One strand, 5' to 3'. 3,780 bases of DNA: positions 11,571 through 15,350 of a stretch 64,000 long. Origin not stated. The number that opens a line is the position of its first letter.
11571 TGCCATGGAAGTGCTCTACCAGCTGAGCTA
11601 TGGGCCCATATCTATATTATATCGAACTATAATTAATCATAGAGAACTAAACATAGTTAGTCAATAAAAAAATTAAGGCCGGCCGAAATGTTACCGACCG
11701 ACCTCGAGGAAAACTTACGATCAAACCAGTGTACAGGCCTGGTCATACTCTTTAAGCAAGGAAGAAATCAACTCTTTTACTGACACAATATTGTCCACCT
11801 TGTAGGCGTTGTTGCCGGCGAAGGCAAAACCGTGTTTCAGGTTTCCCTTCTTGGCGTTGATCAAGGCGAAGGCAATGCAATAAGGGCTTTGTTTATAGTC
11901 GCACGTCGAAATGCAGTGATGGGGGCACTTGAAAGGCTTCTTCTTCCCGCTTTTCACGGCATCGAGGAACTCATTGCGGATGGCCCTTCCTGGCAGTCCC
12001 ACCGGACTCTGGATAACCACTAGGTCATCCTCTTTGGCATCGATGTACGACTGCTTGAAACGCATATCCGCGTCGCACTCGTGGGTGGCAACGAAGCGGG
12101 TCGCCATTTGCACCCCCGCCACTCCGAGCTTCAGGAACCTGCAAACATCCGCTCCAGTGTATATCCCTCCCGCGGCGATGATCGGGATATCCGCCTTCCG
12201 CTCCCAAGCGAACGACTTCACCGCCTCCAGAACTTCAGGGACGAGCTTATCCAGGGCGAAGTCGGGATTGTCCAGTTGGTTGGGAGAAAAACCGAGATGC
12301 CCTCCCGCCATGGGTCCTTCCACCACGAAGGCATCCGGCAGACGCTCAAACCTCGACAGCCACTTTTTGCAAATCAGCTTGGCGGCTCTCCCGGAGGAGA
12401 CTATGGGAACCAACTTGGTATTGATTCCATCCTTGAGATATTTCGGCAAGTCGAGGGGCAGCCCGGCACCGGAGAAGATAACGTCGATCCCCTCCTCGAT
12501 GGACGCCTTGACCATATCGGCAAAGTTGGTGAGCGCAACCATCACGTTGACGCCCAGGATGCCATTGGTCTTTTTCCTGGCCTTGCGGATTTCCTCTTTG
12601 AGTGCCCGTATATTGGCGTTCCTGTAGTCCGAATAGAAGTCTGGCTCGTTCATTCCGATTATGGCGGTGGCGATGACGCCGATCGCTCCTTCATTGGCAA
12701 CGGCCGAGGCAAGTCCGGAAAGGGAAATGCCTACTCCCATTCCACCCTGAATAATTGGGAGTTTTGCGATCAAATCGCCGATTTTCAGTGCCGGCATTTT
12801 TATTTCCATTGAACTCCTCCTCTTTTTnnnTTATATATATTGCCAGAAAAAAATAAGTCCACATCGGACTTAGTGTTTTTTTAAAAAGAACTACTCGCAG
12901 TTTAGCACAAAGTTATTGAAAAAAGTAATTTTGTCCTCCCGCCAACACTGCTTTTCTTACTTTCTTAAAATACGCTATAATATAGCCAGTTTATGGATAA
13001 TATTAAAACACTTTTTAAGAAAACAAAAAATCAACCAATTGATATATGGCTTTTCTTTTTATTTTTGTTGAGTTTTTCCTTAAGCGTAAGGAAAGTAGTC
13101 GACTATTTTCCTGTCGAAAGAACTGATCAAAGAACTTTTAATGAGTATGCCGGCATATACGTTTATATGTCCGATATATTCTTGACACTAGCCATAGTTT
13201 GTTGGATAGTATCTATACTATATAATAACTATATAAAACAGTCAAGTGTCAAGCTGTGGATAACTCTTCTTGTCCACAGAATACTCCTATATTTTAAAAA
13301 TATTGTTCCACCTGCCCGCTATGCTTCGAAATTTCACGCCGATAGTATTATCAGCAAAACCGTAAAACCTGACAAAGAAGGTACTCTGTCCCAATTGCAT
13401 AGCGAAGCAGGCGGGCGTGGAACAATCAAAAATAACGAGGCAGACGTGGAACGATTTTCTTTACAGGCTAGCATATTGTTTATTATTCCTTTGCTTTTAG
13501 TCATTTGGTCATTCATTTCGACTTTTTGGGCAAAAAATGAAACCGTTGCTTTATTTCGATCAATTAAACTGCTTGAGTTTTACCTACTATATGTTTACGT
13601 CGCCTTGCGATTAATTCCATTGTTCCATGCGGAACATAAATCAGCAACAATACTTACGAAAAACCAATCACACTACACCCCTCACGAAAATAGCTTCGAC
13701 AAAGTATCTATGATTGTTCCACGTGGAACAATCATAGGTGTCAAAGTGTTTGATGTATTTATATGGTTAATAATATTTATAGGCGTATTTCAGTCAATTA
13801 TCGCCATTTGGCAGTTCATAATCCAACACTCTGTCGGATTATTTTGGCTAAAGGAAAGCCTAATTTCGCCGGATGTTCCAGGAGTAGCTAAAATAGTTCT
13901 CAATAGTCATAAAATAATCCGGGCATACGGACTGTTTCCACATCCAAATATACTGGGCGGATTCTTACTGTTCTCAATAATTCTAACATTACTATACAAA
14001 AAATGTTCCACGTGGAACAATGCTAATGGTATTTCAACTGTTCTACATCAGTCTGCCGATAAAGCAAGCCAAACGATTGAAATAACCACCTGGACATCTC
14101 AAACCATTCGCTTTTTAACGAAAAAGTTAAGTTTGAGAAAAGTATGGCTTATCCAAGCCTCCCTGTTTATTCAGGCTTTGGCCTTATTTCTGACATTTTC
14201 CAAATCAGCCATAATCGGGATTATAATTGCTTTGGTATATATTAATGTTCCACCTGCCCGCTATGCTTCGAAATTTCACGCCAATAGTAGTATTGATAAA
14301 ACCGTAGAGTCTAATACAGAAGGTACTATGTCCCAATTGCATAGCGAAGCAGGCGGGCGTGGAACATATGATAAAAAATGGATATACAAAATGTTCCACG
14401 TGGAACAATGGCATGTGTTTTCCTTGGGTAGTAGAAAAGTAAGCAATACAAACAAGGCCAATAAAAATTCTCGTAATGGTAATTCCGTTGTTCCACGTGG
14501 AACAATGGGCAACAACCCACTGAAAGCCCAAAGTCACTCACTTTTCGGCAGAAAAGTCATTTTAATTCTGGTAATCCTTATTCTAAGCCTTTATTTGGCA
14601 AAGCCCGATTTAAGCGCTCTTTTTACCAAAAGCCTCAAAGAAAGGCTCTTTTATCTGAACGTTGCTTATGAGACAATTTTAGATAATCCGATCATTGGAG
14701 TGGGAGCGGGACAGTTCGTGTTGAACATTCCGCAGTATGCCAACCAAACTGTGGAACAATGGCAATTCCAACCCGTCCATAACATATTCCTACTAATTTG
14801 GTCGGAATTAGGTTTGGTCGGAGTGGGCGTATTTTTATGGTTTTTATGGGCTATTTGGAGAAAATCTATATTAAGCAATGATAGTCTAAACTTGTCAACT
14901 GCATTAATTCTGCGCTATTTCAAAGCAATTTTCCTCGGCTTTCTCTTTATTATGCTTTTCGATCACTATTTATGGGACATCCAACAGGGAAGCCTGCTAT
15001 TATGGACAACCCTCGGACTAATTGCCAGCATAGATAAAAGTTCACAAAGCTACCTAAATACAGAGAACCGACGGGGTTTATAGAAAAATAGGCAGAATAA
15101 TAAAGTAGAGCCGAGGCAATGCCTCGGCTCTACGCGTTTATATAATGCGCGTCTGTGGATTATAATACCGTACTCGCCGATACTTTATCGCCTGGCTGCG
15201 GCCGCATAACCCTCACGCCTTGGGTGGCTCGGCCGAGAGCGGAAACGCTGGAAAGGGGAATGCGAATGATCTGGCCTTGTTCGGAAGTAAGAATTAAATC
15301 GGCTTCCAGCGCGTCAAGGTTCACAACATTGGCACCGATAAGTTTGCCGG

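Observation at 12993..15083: One membrane-protein ORF stays open through six in-frame mobile-element insertions (two about 120-bp MITEs plus four 16-bp palindromic footprints)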

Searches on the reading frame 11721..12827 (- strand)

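Call 60: search_protein_families(library=pfam, proteins=[window:11721-12827:-], max_evalue=0.001)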
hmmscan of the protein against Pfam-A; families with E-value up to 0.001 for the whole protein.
window:11721-12827:- (368 aa): 4 families
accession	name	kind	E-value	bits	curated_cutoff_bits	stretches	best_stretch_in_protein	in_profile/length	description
PF03060.21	NMO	-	7e-56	190.4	28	1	20-360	8-331/331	Nitronate monooxygenase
PF00478.31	IMPDH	-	3.2e-06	26.8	25.6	0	204-259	198-253/345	IMP dehydrogenase / GMP reductase domain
PF01180.27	DHO_dh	-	9.7e-05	22.1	27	1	199-246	226-273/291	Dihydroorotate dehydrogenase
PF01070.24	FMN_dh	-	0.00089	18.8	24.9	0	184-245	252-305/350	FMN-dependent dehydrogenase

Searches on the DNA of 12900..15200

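Call 10: search_rna_families(source=window, start=12900, end=15200, threshold=evalue, max_evalue=10)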
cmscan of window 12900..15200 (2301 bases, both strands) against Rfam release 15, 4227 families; matches with E-value up to 10: 14.
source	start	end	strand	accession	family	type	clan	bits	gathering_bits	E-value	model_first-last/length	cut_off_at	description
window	13013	13119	+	RF01212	sn2524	Gene; snRNA; snoRNA; CD-box;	-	27.5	44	0.14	1-109/109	no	Small nucleolar RNA sn2524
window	13694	13746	-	RF00717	mir-315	Gene; miRNA;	-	26.7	63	0.071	1-83/83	no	mir-315 microRNA precursor family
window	14356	14402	+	RF00574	SNORD69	Gene; snRNA; snoRNA; CD-box;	-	22.8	37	0.49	1-77/77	no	Small nucleolar RNA SNORD69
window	13015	13082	-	RF01666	rox2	Cis-reg;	-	21.7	55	1.5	1-71/71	no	Drosophila rox2 ncRNA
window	12962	13021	-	RF00849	mir-60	Gene; miRNA;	-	20.6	67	0.65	1-72/72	no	mir-60 microRNA precursor family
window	13745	13852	+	RF00121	MicC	Gene; sRNA;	-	19.8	90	8.7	1-123/123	no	MicC RNA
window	14392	14504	-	RF04128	MIR8562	Gene; miRNA;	-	16.9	211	4.9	1-242/242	no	MIR8562 microRNA precursor family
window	13057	13130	+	RF04329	snoMe18S-C1367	Gene; snRNA; snoRNA; CD-box;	-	16.6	101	9.6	1-110/110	no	Drosophila C/D box small nucleolar RNA snoMe18S-C1367 family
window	14378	14520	-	RF04199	MIR6027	Gene; miRNA;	-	16.5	95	3.9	1-159/159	no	MIR6027 microRNA precursor family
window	14519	14653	-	RF00380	Magnesium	Cis-reg; riboswitch;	-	15.6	44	2.9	1-169/169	no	M-box riboswitch aptamer (ykoK leader)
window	15111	15128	+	RF01330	CRISPR-DR16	Gene; CRISPR;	-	15.5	35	6.5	6-26/37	no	CRISPR RNA direct repeat element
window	13708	13811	-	RF01416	NrrF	Gene; antisense;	-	15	60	8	1-160/160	no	NrrF RNA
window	15097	15145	-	RF00104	mir-10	Gene; miRNA;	-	14.8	47.5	8.1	1-74/74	no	mir-10 microRNA precursor family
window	13945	14050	+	RF00720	mir-317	Gene; miRNA;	-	14.4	56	7.8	1-93/93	no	mir-317 microRNA precursor family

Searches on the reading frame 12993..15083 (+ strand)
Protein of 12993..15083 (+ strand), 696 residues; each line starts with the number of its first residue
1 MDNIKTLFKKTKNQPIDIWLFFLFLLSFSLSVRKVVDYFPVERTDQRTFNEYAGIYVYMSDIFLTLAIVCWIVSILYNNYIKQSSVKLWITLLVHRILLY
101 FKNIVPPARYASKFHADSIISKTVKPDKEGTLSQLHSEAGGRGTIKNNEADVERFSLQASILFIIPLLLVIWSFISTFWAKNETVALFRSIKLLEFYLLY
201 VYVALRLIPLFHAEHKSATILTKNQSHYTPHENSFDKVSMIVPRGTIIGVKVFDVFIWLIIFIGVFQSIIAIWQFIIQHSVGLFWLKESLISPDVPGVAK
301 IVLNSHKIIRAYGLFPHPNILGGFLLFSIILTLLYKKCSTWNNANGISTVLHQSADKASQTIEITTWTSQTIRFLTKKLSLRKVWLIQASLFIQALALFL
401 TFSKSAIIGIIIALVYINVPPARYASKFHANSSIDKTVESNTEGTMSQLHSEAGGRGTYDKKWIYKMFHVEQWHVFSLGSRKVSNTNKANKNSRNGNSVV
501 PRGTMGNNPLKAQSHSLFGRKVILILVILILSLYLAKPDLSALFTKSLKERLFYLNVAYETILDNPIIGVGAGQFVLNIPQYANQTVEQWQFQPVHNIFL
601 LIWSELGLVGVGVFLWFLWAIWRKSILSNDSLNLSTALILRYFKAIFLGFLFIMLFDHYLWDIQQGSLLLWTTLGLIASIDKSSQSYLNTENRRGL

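Call 12: search_protein_families(library=pfam, proteins=[window:12993-15083:+], max_evalue=0.01)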
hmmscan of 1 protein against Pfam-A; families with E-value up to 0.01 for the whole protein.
window:12993-15083:+ (696 aa): 1 family
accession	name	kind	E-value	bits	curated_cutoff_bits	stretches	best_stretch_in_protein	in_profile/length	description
PF04932.20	Wzy_C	-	1.2e-11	45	31.7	1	525-615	48-149/149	O-Antigen ligase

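Call 13: find_homologous_proteins(query=window:12993-15080:+)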
Query window:12993-15080:+ (696 aa): 475 proteins with E <= 0.001 among 8000 candidates; the best 120 are listed.
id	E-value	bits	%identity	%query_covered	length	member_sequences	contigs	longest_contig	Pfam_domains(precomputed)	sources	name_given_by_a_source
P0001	0.0e+0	1548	100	100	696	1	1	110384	PF04932.21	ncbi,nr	ncbi:MAG: hypothetical protein QG620_122 [Patescibacteria group bacterium]|nr:hypothetical protein [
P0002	2.5e-186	639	54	61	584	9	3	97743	PF04932.21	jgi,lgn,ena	-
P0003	4.2e-128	447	39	99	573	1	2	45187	PF04932.21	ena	-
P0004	1.7e-126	442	43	60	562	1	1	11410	PF04932.21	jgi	jgi:hypothetical protein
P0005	2.1e-124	435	42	60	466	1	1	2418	PF04932.21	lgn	-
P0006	6.8e-124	433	39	98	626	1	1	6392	PF04932.21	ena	-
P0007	1.3e-123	432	44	61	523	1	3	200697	PF04932.21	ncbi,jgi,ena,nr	ncbi:MAG TPA: O-antigen ligase family protein [Candidatus Moranbacteria bacterium]|nr:O-antigen liga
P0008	2.0e-122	428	41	63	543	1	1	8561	PF04932.21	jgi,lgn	-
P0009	4.2e-122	427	47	40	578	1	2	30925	PF04932.21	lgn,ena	-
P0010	1.1e-121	426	38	99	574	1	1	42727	PF04932.21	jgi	jgi:hypothetical protein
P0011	2.1e-121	425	40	97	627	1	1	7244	PF04932.21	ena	-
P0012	2.1e-120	422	39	98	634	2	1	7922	PF04932.21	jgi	-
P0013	2.9e-119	418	40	97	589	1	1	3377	-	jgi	jgi:hypothetical protein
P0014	7.7e-118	413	38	98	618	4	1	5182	PF04932.21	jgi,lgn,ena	-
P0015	1.3e-117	412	48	24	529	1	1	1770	PF04932.21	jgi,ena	-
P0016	1.7e-117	412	39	74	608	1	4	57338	PF04932.21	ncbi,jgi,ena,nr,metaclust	ncbi:MAG: hypothetical protein US30_C0012G0051 [Candidatus Moranbacteria bacterium GW2011_GWF2_36_83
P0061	6.9e-105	370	36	96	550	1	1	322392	PF04932.21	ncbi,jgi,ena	ncbi:MAG: O-antigen ligase family protein [Parcubacteria group bacterium]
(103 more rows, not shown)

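Call 31: find_encoding_contigs(protein=P0002, flank=10000, max_places=2)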
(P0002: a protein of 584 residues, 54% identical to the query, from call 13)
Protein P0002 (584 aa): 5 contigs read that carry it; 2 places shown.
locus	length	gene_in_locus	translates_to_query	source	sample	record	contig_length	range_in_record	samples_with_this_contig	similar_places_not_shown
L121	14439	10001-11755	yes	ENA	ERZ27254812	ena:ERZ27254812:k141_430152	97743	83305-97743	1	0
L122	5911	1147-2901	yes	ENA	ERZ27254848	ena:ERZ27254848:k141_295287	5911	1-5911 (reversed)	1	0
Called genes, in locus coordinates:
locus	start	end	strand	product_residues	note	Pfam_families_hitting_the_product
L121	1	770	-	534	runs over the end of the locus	PF01743:PolyA_pol, PF12627:PolyA_pol_RNAbd, PF01966:HD, PF13735:tRNA_NucTran2_2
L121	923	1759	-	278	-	PF01978:TrmB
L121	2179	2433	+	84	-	-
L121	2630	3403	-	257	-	PF08843:AbiEii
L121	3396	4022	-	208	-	-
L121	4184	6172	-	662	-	-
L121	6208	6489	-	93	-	PF14213:DUF4325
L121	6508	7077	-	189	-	-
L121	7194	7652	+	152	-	-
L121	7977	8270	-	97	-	PF01541:GIY-YIG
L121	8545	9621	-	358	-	PF00478:IMPDH (faint), PF03060:NMO, PF01180:DHO_dh (weak)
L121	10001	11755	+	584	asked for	PF04932:Wzy_C (weak)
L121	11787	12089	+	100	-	PF03819:MazG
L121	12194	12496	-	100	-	-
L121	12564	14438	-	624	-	?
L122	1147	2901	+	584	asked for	PF04932:Wzy_C (weak)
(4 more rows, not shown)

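Call 32: find_encoding_contigs(protein=P0016, flank=10000, max_places=1)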
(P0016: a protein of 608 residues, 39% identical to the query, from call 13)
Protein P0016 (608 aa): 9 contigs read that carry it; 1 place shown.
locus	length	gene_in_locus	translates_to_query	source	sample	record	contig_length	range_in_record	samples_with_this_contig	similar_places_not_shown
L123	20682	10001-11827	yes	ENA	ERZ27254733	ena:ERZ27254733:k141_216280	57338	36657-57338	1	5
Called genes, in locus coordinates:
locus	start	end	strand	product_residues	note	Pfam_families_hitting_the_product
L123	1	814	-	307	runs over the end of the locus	PF01479:S4, PF00849:PseudoU_synth_2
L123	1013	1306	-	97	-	-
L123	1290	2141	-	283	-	PF00763:THF_DHG_CYH, PF02882:THF_DHG_CYH_C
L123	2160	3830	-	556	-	PF01268:FTHFS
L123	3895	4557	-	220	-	-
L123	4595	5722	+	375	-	PF01950:FBPase_3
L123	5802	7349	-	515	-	PF01743:PolyA_pol, PF12627:PolyA_pol_RNAbd, PF01966:HD, PF13735:tRNA_NucTran2_2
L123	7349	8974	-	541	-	PF02366:PMT, PF13231:PMT_2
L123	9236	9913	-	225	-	-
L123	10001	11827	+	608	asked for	PF04932:Wzy_C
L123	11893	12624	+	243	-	PF00376:MerR, PF12728:HTH_17 (weak), PF13411:MerR_1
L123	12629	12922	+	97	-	PF14213:DUF4325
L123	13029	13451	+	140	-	PF00293:NUDIX, PF14815:NUDIX_4 (weak)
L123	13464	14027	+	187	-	-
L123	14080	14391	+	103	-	-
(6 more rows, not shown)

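Call 33: find_encoding_contigs(protein=P0061, flank=10000, max_places=1)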
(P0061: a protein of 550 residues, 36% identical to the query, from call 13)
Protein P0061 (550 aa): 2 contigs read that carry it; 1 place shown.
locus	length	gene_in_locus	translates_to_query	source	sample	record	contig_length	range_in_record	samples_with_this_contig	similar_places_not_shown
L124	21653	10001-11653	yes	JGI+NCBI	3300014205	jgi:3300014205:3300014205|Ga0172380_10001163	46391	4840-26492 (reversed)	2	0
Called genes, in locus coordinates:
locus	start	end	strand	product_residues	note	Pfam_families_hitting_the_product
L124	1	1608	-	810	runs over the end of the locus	PF00294:PfkB, PF05221:AdoHcyase, PF00670:AdoHcyase_NAD, PF02826:2-Hacid_dh_C, PF07991:KARI_N (weak)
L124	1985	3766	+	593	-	-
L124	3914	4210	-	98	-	PF01035:DNA_binding_1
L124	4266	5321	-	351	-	PF13404:HTH_AsnC-type (weak), PF13412:HTH_24 (weak)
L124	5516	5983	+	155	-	-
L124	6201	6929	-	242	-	PF01978:TrmB, PF03965:Penicillinase_R (weak)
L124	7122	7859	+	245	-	PF02353:CMAS, PF03848:TehB (weak), PF13489:Methyltransf_23, PF05175:MTS, PF13847:Methyltransf_31, PF08241:Methyltransf_11, PF08242:Methyltransf_12, PF13649:Methyltransf_25, +1 more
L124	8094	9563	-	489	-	PF01743:PolyA_pol, PF12627:PolyA_pol_RNAbd, PF01966:HD, PF13735:tRNA_NucTran2_2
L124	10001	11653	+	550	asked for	PF04932:Wzy_C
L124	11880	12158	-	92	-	-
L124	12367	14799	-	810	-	PF00521:DNA_topoisoIV, PF03989:DNA_gyraseA_C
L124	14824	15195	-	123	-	-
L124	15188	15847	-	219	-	PF13483:Lactamase_B_3, PF12706:Lactamase_B_2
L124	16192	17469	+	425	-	PF00575:S1 (weak), PF23459:S1_RRP5 (faint), PF21710:Spt6_S1 (faint), PF00575:S1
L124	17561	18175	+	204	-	PF13189:Cytidylate_kin2, PF13207:AAA_17, PF13238:AAA_18, PF02224:Cytidylate_kin (weak)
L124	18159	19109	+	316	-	PF01171:ATP_bind_3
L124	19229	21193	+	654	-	PF06480:FtsH_ext, PF06068:TIP49 (faint), PF00004:AAA, PF07728:AAA_5 (weak), PF23902:AAA_lid_PRS2_C (faint), PF17862:AAA_lid_3, PF01434:Peptidase_M41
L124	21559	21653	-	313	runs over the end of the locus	PF02899:Phage_int_SAM_1, PF13495:Phage_int_SAM_4 (weak), PF00589:Phage_integrase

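Call 52: search_protein_representatives(protein=window:12993-15080:+)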
Query: 696 residues. Proteins with E-value up to 0.001 (for the whole library): 7352; up to 1e-10: 3369; up to 1e-30: 350. The best 150 are listed.
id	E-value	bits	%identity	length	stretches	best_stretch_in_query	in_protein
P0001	0.0e+00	1547.5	100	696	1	1-696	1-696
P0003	1.3e-128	447.0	55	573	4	521-687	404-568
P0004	5.5e-127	441.6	51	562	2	5-421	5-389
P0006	2.2e-124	433.0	52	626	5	4-210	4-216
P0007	4.1e-124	432.1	58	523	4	501-683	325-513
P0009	1.3e-122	427.1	53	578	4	162-419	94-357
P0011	6.6e-122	424.8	59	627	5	515-679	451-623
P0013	9.2e-120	417.7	53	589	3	255-430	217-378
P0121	2.1e-119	416.6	51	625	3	7-338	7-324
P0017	7.3e-118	411.4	46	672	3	160-622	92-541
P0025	6.2e-116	405.1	49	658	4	255-430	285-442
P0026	1.5e-115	403.8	51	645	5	254-428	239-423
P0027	1.8e-115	403.6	53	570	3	159-417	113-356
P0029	1.1e-114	400.9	55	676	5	163-338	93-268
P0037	1.3e-111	390.9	52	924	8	219-347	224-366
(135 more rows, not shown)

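Call 67: find_encoding_contigs(protein=P0003, flank=10000, max_places=1)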
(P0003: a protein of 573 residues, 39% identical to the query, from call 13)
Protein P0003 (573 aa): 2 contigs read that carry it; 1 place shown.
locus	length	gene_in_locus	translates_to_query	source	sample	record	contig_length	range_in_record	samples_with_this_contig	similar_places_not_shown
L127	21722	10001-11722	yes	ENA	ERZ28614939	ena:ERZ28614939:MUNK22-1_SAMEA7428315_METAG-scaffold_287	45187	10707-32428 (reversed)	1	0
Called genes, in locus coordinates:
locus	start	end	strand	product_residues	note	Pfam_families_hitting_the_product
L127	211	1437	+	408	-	PF05496:RuvB_N, PF01078:Mg_chelatase (faint), PF13173:AAA_14 (weak), PF00004:AAA, PF07728:AAA_5 (weak), PF16193:AAA_assoc_2, PF12002:MgsA_C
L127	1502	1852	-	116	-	-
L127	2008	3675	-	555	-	PF01268:FTHFS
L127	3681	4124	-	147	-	PF01894:YjbQ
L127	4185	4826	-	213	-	-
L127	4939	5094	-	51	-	-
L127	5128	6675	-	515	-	PF01743:PolyA_pol, PF12627:PolyA_pol_RNAbd, PF01966:HD, PF13735:tRNA_NucTran2_2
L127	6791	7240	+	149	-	-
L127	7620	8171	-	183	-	-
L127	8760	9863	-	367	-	PF03060:NMO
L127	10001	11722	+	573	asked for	PF04932:Wzy_C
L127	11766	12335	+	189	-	-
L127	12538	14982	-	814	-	PF00521:DNA_topoisoIV, PF03989:DNA_gyraseA_C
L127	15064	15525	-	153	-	-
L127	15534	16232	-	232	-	PF13483:Lactamase_B_3, PF12706:Lactamase_B_2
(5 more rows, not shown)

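Call 68: predict_structure(alignment_id=A3)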
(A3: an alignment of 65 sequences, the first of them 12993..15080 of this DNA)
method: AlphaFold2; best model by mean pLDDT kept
length: 696 residues; sequences in the alignment: 65
mean_pLDDT: 73.2   pTM: 0.79
mean pLDDT of the five models: 73.2, 72.2, 71.8, 70.6, 69.7
residues with pLDDT >= 90: 274; 70-90: 133; 50-70: 95; < 50: 194
segments of 3 or more residues with pLDDT < 50: 80-88, 105-125, 129-144, 211-247, 349-366, 425-431, 435-460, 469-517, 626-634
pLDDT, mean of each block of 10 residues (from residue 1): 75 84 95 91 74 93 96 74 45 63 52 41 46 42 57 78 96 98 97 98 81 46 45 45 51 90 97 91 65 83 89 93 98 91 64 45 49 56 82 96 94 90 54 47 42 43 55 44 45 42 44 49 72 77 86 95 98 96 90 91 98 97 57 68 95 94 96 94 60 50
secondary structure, 60 per line:
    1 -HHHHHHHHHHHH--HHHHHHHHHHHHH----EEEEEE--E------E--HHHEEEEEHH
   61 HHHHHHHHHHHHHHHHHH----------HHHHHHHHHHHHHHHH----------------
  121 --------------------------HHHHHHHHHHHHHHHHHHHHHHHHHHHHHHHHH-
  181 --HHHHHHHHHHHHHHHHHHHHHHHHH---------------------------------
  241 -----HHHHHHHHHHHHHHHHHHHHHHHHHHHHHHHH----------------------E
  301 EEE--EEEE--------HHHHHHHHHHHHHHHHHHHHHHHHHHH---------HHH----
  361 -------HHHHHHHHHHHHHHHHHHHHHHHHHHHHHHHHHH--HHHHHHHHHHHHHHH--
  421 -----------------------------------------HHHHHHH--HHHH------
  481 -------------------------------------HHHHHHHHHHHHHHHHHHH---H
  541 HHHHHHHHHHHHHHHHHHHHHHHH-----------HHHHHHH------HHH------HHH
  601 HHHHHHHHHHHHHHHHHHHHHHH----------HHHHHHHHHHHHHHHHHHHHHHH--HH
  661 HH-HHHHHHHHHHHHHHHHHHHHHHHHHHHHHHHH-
elements in order (helices of 4 or more, strands of 3 or more residues): H2-13 H16-28 E33-38 E54-58 H59-78 H89-104 H147-179 H183-207 H246-277 E300-303 E306-309 H318-344 H368-401 H404-418 H462-468 H471-474 H518-536 H540-564 H576-582 H598-623 H634-656 H659-662 H664-695

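Call 71: fold_search(model_id=the predicted structure, library=pdb)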
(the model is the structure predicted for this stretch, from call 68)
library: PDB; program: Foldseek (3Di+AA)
matches with E <= 10: 4; with E <= 0.001: 0
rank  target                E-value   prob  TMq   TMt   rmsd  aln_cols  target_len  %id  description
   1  7tpg_B                9.9e-03  1.00  0.33  0.54  11.8       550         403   10  Single-Particle Cryo-EM Structure of the WaaL O-antigen ligase in its ligand bound state (released 2022-04-06)
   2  8p1u_A                3.4e-01  0.77  0.16  0.27   6.2       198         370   16  Structure of divisome complex FtsWIQLB (released 2024-05-22)
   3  8bh1_A                3.7e-01  0.75  0.16  0.29   7.1       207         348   14  Core divisome complex FtsWIQBL from Pseudomonas aeruginosa (released 2023-04-19)
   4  9cjh_A                8.3e+00  0.03  0.08  0.05  12.9       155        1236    8  Cas12a:gRNA:DNA (Acidaminococcus sp.) with 0 RNA:DNA base pairs, structure 1 (released 2025-01-08)
